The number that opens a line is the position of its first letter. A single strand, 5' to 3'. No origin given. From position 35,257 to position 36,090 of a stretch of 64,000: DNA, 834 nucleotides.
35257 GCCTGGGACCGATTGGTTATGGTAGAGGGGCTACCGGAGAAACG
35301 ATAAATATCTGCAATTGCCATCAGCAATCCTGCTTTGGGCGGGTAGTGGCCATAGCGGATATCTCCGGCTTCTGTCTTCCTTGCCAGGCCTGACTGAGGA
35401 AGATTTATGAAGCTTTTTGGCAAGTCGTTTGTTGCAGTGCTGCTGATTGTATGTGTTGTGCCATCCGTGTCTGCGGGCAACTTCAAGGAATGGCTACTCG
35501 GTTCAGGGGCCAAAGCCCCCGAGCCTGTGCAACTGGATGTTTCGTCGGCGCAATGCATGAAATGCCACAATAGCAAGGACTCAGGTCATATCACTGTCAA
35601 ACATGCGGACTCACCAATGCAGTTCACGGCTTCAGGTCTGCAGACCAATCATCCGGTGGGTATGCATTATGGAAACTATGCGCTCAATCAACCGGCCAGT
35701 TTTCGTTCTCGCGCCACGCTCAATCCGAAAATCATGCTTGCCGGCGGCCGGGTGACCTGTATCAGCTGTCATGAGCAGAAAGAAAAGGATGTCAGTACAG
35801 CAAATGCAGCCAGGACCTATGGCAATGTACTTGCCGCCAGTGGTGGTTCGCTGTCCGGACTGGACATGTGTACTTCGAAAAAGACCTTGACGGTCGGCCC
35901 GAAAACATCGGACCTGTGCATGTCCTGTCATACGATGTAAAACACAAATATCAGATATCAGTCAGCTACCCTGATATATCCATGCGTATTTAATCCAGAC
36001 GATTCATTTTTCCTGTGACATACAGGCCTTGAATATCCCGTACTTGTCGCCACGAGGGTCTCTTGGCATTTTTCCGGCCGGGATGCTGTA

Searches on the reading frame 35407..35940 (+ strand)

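Call 59: search_protein_families(library=pfam, proteins=[window:35407-35940:+], max_evalue=0.001)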
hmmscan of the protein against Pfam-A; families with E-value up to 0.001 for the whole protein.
window:35407-35940:+ (177 aa): 2 families
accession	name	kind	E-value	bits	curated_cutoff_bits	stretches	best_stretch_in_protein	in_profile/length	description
PF09699.15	Paired_CXXCH_1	-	4.6e-06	26.7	20.6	0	105-126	19-40/41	Doubled CXXCH motif (Paired_CXXCH_1)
PF22113.1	Mtrc-MtrF_II-IV_dom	-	0.00069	19.6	30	0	47-176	28-128/176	Outer membrane cytochrome MtrC/MtrF-like, domains II/IV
